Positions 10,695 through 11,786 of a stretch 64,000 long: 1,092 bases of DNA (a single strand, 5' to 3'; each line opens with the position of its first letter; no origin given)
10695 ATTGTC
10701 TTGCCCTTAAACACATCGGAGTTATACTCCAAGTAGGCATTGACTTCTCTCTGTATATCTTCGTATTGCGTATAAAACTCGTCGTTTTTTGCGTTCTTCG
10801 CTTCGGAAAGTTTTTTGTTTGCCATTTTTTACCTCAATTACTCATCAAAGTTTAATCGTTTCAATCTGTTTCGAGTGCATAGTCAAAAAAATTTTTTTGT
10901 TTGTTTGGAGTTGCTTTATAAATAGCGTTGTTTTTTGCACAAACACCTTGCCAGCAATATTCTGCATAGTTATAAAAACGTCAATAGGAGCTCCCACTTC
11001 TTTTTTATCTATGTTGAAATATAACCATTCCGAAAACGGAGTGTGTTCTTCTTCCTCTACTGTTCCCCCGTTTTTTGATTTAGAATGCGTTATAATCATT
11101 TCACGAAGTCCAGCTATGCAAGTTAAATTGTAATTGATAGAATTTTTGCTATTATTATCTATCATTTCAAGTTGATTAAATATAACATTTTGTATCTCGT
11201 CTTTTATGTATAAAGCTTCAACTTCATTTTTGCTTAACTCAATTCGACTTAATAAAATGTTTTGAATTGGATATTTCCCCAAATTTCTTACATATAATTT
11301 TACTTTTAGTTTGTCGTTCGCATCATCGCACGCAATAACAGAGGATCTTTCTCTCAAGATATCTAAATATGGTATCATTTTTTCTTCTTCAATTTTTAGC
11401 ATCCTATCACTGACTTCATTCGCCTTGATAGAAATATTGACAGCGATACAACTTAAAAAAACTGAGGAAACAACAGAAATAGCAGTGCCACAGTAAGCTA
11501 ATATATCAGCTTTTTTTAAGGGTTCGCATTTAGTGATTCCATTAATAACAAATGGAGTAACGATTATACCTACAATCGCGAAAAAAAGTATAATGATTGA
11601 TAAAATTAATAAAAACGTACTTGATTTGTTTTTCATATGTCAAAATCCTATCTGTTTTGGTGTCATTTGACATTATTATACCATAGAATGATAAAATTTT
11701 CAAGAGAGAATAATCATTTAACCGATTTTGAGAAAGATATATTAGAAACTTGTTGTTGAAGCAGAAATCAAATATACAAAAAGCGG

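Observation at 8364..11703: Self-contained AT-rich operon (2TM/beta-rich protein, EcoRI-family m6A methyltransferase, DUF262-HNH nuclease): candidate uncharacterised defence module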

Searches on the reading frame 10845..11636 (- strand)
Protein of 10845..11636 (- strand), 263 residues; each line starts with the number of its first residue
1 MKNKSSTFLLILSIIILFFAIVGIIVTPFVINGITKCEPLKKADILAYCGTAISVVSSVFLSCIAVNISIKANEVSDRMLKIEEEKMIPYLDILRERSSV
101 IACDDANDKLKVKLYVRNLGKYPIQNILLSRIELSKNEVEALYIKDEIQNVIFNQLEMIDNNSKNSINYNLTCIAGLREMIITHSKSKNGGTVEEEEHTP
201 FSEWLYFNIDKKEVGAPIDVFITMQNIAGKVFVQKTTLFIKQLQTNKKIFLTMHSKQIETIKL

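Call 4: search_protein_families(library=pfam, proteins=[window:10845-11636:-], max_evalue=0.1)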
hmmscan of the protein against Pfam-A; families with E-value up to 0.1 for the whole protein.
window:10845-11636:- (263 aa): 1 family
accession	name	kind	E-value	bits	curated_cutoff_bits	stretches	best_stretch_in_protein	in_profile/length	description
PF07857.17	TMEM144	-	0.023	14.1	26.2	1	20-85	95-157/332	Transmembrane family, TMEM144 of transporters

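Call 5: search_protein_families(library=padloc, proteins=[window:10845-11636:-], max_evalue=0.1)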
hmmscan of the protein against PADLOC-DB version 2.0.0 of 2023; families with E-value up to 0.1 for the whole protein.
window:10845-11636:- (263 aa): 1 family
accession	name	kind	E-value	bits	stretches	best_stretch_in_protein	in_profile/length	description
PDLC02365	PycTM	-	0.00059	18.2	1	4-136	22-137/165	-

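Call 6: search_protein_families(library=ncbifam, proteins=[window:10845-11636:-], max_evalue=0.1)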
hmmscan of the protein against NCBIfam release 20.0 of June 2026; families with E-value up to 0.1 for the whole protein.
window:10845-11636:- (263 aa): 0 families

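Call 7: find_homologous_proteins(query=window:10845-11636:-, max_evalue=0.001)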
Query window:10845-11636:- (263 aa): 19 proteins with E <= 0.001 among 843 candidates.
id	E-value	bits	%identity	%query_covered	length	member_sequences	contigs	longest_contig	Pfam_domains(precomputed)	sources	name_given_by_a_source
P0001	3.0e-162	556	100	100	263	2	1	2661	-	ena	-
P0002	5.4e-112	391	73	100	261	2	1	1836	-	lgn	-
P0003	6.7e-100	351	66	90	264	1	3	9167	-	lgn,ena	-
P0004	1.0e-98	348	65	97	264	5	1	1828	-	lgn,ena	-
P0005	4.2e-95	336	63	97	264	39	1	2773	-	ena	-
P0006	1.9e-94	334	64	90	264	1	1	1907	-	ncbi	-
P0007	2.9e-94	333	62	99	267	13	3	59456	-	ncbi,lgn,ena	-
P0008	2.2e-93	330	63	91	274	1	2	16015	-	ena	-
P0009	4.3e-92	326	60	97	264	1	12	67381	-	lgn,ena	-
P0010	4.3e-92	326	62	97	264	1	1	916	-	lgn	-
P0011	2.8e-88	313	67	84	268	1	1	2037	-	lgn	-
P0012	8.6e-85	302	59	94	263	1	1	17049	-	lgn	-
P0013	1.4e-80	288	59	91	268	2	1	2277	-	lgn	-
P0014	4.9e-67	244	50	92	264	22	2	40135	-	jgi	-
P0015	6.2e-67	244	50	92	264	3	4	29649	-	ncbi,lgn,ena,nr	ncbi:MAG: hypothetical protein IJN74_00905 [Clostridia bacterium]|nr:hypothetical protein [Clostridi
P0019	1.6e-50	190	42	100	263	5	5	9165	-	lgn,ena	-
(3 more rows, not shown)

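Call 10: find_encoding_contigs(protein=P0007, flank=6000, max_places=3)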
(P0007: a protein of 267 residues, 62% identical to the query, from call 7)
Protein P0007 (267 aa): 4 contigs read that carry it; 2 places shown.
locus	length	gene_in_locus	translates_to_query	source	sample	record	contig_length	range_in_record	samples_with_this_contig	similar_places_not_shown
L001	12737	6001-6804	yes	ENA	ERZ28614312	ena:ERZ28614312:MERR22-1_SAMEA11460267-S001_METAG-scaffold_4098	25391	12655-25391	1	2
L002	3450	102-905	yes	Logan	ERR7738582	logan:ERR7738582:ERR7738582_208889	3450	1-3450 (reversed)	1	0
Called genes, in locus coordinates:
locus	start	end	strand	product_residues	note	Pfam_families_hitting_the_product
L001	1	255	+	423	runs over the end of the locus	PF06838:Met_gamma_lyase, PF01053:Cys_Met_Meta_PP (weak)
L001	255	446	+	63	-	-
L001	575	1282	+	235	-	PF21778:DUF6873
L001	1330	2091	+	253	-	PF08812:YtxC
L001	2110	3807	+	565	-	PF02310:B12-binding, PF04055:Radical_SAM, PF13311:DUF4080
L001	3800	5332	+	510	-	PF00117:GATase, PF07722:Peptidase_C26, PF02540:NAD_synthase (weak), PF03054:tRNA_Me_trans (weak), PF00958:GMP_synt_C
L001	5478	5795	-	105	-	PF21983:NikA-like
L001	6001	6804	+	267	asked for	-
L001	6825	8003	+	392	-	PF13651:EcoRI_methylase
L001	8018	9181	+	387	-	PF03235:GmrSD_N, PF01844:HNH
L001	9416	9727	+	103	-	-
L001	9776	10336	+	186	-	-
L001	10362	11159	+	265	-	-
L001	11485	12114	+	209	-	PF05067:Mn_catalase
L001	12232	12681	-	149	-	PF01588:tRNA_bind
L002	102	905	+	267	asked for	-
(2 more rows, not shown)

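Call 11: find_encoding_contigs(protein=P0009, flank=6000, max_places=4)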
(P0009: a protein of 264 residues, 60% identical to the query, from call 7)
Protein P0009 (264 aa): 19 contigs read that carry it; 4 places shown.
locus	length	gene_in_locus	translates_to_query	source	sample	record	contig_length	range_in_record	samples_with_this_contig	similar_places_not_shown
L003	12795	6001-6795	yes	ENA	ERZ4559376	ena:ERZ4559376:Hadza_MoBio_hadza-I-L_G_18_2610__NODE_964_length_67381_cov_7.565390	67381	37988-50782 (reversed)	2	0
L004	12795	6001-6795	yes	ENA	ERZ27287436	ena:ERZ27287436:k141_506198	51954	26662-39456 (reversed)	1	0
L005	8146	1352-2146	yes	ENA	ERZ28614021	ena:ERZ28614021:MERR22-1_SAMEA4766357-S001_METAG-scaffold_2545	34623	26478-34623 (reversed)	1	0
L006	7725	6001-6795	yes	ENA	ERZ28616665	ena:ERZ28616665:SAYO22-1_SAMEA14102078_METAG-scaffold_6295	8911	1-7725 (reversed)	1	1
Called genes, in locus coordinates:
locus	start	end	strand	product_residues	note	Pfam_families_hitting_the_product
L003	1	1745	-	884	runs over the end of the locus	PF02739:5_3_exonuc_N, PF01367:5_3_exonuc, PF22619:DNA_polI_exo1, PF00476:DNA_pol_A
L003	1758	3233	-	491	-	PF00905:Transpeptidase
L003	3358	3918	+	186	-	PF00156:Pribosyltran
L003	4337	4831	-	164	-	-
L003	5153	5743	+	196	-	-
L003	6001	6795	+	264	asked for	-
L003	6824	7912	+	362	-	PF13651:EcoRI_methylase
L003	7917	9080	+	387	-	PF03235:GmrSD_N, PF01844:HNH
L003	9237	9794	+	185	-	-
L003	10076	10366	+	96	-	PF01909:NTP_transf_2, PF18765:Polbeta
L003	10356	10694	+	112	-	PF01934:HepT-like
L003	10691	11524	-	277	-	PF02311:AraC_binding, PF00165:HTH_AraC, PF12833:HTH_18, PF00165:HTH_AraC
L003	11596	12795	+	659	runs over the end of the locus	PF16334:DUF4964, PF17168:DUF5127, PF16335:GtaA_6_Hairpin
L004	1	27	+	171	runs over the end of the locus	-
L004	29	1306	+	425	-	PF01648:ACPS, PF01256:Carb_kinase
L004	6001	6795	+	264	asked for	-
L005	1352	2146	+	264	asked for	-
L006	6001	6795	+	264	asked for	-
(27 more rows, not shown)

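Call 12: find_encoding_contigs(protein=P0014, flank=6000, max_places=3)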
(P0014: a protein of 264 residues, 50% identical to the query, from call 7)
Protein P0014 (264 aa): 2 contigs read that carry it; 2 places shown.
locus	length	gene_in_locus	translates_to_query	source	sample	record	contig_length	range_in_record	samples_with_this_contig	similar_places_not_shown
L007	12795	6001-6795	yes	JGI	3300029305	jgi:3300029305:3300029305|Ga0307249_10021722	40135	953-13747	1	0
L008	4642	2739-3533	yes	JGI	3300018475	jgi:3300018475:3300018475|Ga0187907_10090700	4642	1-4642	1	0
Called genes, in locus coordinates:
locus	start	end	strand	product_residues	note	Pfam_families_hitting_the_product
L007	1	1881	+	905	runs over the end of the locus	-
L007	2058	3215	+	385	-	PF02811:PHP (weak)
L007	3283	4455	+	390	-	PF07690:MFS_1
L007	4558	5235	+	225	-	PF00702:Hydrolase, PF12710:HAD (weak), PF13419:HAD_2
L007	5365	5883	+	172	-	PF10688:Imp-YgjV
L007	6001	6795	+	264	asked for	-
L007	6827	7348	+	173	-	-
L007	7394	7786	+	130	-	PF08000:bPH_1, PF14470:bPH_3 (weak)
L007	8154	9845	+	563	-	PF17389:Bac_rhamnosid6H, PF17390:Bac_rhamnosid_C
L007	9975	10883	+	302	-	PF01569:PAP2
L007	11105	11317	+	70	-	PF04023:FeoA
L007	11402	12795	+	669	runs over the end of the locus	PF01926:MMR_HSR1, PF02421:FeoB_N, PF07670:Gate, PF07664:FeoB_C, PF07670:Gate (weak)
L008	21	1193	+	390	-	PF07690:MFS_1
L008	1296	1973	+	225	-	PF00702:Hydrolase, PF12710:HAD (weak), PF13419:HAD_2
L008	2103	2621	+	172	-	PF10688:Imp-YgjV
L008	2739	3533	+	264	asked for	-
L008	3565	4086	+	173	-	-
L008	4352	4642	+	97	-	?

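Call 33: predict_structure(alignment_id=A1)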
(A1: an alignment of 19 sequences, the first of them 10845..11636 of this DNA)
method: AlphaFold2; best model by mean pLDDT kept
length: 263 residues; sequences in the alignment: 19
mean_pLDDT: 79.4   pTM: 0.61
mean pLDDT of the five models: 79.4, 74.2, 74.1, 70.5, 67.8
residues with pLDDT >= 90: 17; 70-90: 206; 50-70: 38; < 50: 2
segments of 3 or more residues with pLDDT < 50: none
pLDDT, mean of each block of 10 residues (from residue 1): 60 79 75 60 74 80 80 75 74 87 82 87 87 89 88 77 59 79 83 83 88 88 88 90 82 75 66
secondary structure, 60 per line:
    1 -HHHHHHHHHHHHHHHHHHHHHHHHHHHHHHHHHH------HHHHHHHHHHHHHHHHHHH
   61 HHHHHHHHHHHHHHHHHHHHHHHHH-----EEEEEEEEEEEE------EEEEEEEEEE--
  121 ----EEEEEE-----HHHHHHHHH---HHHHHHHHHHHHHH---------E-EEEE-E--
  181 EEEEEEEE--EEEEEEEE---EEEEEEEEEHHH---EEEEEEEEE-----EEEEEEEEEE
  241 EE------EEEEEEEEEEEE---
elements in order: H2-35 H42-85 E91-102 E109-118 E125-130 H136-144 H148-161 E173-176 E181-188 E191-198 E202-210 E217-225 E231-242 E249-260

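Call 39: find_related_loci(query=A1, collection=genome_contigs, flank=6000)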
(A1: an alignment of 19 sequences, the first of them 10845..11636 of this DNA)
Query A1 (263 aa) in genome_contigs; peptide patterns used: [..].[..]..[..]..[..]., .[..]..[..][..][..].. (x = any residue, [..] = any of these).
56 stretches matched a pattern; 6 encode a relative of the query (tblastn E <= 1e-3); 6 distinct loci.
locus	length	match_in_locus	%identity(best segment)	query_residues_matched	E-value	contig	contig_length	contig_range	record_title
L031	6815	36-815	63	9-263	6e-107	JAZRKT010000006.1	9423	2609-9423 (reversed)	MAG: Eubacteriales bacterium isolate T1900045445_YK20190136.MAGScoT_cleanbin_000037 SGB_7147_k141_1407268, whole genome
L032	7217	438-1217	62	9-263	1e-104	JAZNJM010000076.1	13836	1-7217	MAG: Eubacteriales bacterium isolate T1900044680_TS20190146.MAGScoT_cleanbin_000010 SGB_1678_k141_769864, whole genome s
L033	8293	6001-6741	52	19-261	5e-77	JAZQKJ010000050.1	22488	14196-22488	MAG: Ructibacterium sp. isolate T1900044615_TS20190081.MAGScoT_cleanbin_000008 SGB_837_k141_877461, whole genome shotgun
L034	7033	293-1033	50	19-261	2e-76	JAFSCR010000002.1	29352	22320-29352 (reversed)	MAG: Clostridia bacterium isolate RGIG3022 Goat_Rectum-3__c42085, whole genome shotgun sequence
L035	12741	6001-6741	50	19-261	2e-76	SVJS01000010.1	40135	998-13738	MAG: Oscillospiraceae bacterium isolate SIG441 NODE_21722_length_40135_cov_2.189737, whole genome shotgun sequence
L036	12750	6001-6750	50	19-261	3e-73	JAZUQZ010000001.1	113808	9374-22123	MAG: Candidatus Aphodoplasma sp. isolate T1900044854_TS20190320.MAGScoT_cleanbin_000007 SGB_3046_k141_189446, whole geno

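Call 40: fold_search(model_id=the predicted structure, library=pdb)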
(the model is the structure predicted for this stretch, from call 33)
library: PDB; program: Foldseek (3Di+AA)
matches with E <= 10: 690; with E <= 0.001: 0
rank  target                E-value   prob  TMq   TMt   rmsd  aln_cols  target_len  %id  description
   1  1roc                  1.2e-02  0.91  0.21  0.33  11.3       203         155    7  Crystal structure of the histone deposition protein Asf1 (released 2003-12-23)
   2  6f0f_A                1.2e-02  0.90  0.20  0.32  11.1       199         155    7  Crystal structure ASF1-ip2_s (released 2019-06-12)
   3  8qx4_A                1.5e-02  0.90  0.27  0.25  16.7       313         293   12  Sulfolobus acidocaldarius Archaellum filament. (released 2024-10-30)
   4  7vcq_D                1.5e-02  0.87  0.20  0.31  11.3       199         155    8  structure of viral protein BKRF4 in complex with H3.3-H4-ASF1 (released 2022-08-03)
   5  7lny_A                1.6e-02  0.89  0.22  0.34  11.4       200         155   10  Apo structure of the Histone chaperone ASF1A residues 1-155 (released 2022-02-16)
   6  5eii_G                1.8e-02  0.93  0.22  0.36  10.5       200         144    6  Structural determination of an protein complex of a Fab with increased solubility (released 2016-11-09)
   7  4rrp_M                1.9e-02  0.92  0.22  0.35  10.7       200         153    6  Crystal Structure of the Fab complexed with antigen Asf1p, Northeast Structural Genomics Consortium (NESG) Target PdR1 (released 2014-12-31)
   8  5bnx_D                2.1e-02  0.84  0.22  0.33  10.7       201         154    6  Crystal structure of Human MCM2 HBD and ASF1b chaperoning a histone H3.3-H4 dimer (released 2015-06-17)
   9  5c3i_A                2.4e-02  0.85  0.22  0.35  10.4       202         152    7  Crystal structure of the quaternary complex of histone H3-H4 heterodimer with chaperone ASF1 and the replicative helic (released 2015-07-29)
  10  8ghz_A                2.4e-02  0.77  0.21  0.24  10.4       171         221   11  Cryo-EM structure of fish immunogloblin M-Fc (released 2023-11-08)
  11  6ayz_M                2.6e-02  0.95  0.22  0.36  16.8       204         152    6  Crystal structure of Asf1-Fab 12E complex (released 2018-01-17)
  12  2i32_A                3.1e-02  0.85  0.23  0.35  10.8       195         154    6  Structure of a human ASF1a-HIRA complex and insights into specificity of histone chaperone complex assembly (released 2006-09-19)
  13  8bv1_B                3.1e-02  0.75  0.19  0.30  11.7       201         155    9  Peptide inhibitor P4 in complex with ASF1 histone chaperone (released 2023-07-05)
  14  7vcq_F                3.4e-02  0.60  0.18  0.29  11.5       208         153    8  structure of viral protein BKRF4 in complex with H3.3-H4-ASF1 (released 2022-08-03)
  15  7lo0_D                4.0e-02  0.77  0.22  0.36  11.3       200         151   10  Structure of human ASF1a in complex with a TLK2 peptide (released 2022-02-16)
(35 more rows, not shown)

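Call 41: search_protein_representatives(alignment_id=A1)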
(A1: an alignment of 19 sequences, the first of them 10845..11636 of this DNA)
Query: 19 sequences, 264 profile positions. Proteins with E-value up to 0.001 (for the whole library): 717; up to 1e-10: 100; up to 1e-30: 9. The best 150 are listed.
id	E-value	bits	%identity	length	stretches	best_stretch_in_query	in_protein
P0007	9.4e-145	497.0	-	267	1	1-263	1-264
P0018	3.3e-106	370.6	-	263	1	3-264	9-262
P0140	1.9e-71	256.6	-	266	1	14-262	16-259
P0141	4.0e-61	222.8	-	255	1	14-262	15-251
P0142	3.3e-56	206.7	-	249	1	18-263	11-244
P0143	5.8e-39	150.2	-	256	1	19-263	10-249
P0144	1.6e-37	145.5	-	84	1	181-263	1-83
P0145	1.9e-33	132.1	-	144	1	11-114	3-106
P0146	9.5e-32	126.5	-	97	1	181-253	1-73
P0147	3.1e-29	118.2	-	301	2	69-261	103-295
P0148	1.4e-24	103.0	-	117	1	10-113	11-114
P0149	2.4e-22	95.7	-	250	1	2-107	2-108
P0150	3.7e-21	91.8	-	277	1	48-261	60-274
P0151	9.3e-21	90.5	-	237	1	9-115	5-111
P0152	1.2e-20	90.2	-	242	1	2-128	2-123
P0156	5.1e-19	84.8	-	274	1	41-262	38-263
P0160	3.4e-18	82.1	-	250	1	2-160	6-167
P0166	3.2e-16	75.6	-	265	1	1-119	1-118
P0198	1.4e-12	63.7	-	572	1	12-95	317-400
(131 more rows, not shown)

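Call 43: search_protein_families(library=pfam, proteins=[P0140, P0142, P0143, P0147, P0150, P0152, P0156, P0160, P0166, P0198], max_evalue=0.01)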
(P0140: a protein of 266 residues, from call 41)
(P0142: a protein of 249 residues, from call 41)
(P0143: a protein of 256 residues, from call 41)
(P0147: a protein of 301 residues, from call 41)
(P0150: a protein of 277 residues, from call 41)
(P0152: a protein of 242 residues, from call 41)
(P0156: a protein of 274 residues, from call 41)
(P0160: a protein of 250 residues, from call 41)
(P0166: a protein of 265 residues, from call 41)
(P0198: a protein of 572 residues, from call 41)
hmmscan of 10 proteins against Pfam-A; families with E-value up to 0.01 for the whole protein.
P0140 (266 aa): 0 families

P0142 (249 aa): 0 families

P0143 (256 aa): 0 families

P0147 (301 aa): 0 families

P0150 (277 aa): 0 families

P0152 (242 aa): 0 families

P0156 (274 aa): 0 families

P0160 (250 aa): 0 families

P0166 (265 aa): 0 families

P0198 (572 aa): 0 families

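Call 44: search_protein_families(library=padloc, proteins=[P0140, P0142, P0143, P0147, P0150, P0152, P0156, P0160, P0166, P0198], max_evalue=0.01)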
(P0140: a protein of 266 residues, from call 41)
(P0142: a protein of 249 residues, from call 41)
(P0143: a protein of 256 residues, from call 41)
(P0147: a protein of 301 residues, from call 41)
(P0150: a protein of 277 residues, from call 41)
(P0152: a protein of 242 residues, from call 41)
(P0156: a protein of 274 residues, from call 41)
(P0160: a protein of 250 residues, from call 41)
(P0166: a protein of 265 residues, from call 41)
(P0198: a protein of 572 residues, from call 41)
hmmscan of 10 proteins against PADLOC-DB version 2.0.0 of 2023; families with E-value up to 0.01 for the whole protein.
P0140 (266 aa): 0 families

P0142 (249 aa): 0 families

P0143 (256 aa): 0 families

P0147 (301 aa): 0 families

P0150 (277 aa): 0 families

P0152 (242 aa): 0 families

P0156 (274 aa): 0 families

P0160 (250 aa): 0 families

P0166 (265 aa): 0 families

P0198 (572 aa): 0 families

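Call 50: search_protein_families(library=phrogs, proteins=[window:10845-11636:-], max_evalue=0.01)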
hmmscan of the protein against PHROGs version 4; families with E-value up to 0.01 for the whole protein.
window:10845-11636:- (263 aa): 0 families

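Call 51: search_dna_similar(query=window:10845-11636:-, collection=plasmids, mode=protein, max_evalue=0.01)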
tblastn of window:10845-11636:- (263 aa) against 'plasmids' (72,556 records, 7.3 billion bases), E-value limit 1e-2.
No match.

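Call 52: search_dna_similar(query=window:10845-11636:-, collection=phages, mode=protein, max_evalue=0.01)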
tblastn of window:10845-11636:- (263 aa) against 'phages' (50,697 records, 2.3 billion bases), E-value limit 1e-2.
No match.

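Call 54: search_protein_families(library=pfam, proteins=[L007:6827-7348:+, L007:7394-7786:+, L003:5153-5743:+, L003:9237-9794:+, L003:4337-4831:-, L001:9416-9727:+, L001:9776-10336:+, L001:10362-11159:+, L001:5478-5795:-], max_evalue=0.01)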
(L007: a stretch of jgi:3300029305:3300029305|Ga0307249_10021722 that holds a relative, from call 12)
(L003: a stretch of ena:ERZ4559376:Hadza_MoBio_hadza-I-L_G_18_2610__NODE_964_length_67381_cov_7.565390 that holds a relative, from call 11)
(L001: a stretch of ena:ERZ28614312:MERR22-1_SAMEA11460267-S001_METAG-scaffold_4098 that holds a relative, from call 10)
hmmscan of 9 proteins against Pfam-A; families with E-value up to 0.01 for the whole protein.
L007:6827-7348:+ (173 aa): 0 families

L007:7394-7786:+ (130 aa): 2 families
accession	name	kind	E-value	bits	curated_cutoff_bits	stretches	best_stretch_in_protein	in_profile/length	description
PF08000.17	bPH_1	-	2e-37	128.3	27.7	1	4-128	2-122/122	Bacterial PH domain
PF14470.12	bPH_3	-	2.5e-06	28.3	23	1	31-125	4-94/95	Bacterial PH domain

L003:5153-5743:+ (196 aa): 0 families

L003:9237-9794:+ (185 aa): 0 families

L003:4337-4831:- (164 aa): 0 families

L001:9416-9727:+ (103 aa): 0 families

L001:9776-10336:+ (186 aa): 0 families

L001:10362-11159:+ (265 aa): 0 families

L001:5478-5795:- (105 aa): 2 families
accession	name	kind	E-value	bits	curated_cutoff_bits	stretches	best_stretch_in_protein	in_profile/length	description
PF21983.2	NikA-like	-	1.9e-13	50.8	27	1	11-80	1-62/72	Mobilization protein NikA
PF19514.5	MobC_2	-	0.0018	18.3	27.5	1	16-79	23-84/140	MobC-like protein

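Call 55: search_protein_families(library=padloc, proteins=[L007:6827-7348:+, L007:7394-7786:+, L003:5153-5743:+, L003:9237-9794:+, L003:4337-4831:-, L001:9416-9727:+, L001:9776-10336:+, L001:10362-11159:+, L001:5478-5795:-], max_evalue=0.01)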
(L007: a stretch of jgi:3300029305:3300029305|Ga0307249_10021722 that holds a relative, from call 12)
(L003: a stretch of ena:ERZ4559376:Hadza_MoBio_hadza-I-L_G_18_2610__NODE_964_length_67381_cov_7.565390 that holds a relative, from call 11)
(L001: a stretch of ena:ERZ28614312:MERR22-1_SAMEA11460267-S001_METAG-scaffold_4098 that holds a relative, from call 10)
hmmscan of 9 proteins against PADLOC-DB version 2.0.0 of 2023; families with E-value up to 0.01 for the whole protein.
L007:6827-7348:+ (173 aa): 0 families

L007:7394-7786:+ (130 aa): 0 families

L003:5153-5743:+ (196 aa): 0 families

L003:9237-9794:+ (185 aa): 0 families

L003:4337-4831:- (164 aa): 0 families

L001:9416-9727:+ (103 aa): 0 families

L001:9776-10336:+ (186 aa): 0 families

L001:10362-11159:+ (265 aa): 0 families

L001:5478-5795:- (105 aa): 0 families

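Call 62: find_related_loci(query=A4, collection=metagenome_contigs, flank=5000)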
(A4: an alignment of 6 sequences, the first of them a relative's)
Query A4 (242 aa) in metagenome_contigs; peptide patterns used: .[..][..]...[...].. (x = any residue, [..] = any of these).
58 stretches matched a pattern; 1 encode a relative of the query (tblastn E <= 1e-3); 1 distinct loci.
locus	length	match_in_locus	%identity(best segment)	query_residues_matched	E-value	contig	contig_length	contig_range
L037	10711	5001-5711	92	1-237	5e-150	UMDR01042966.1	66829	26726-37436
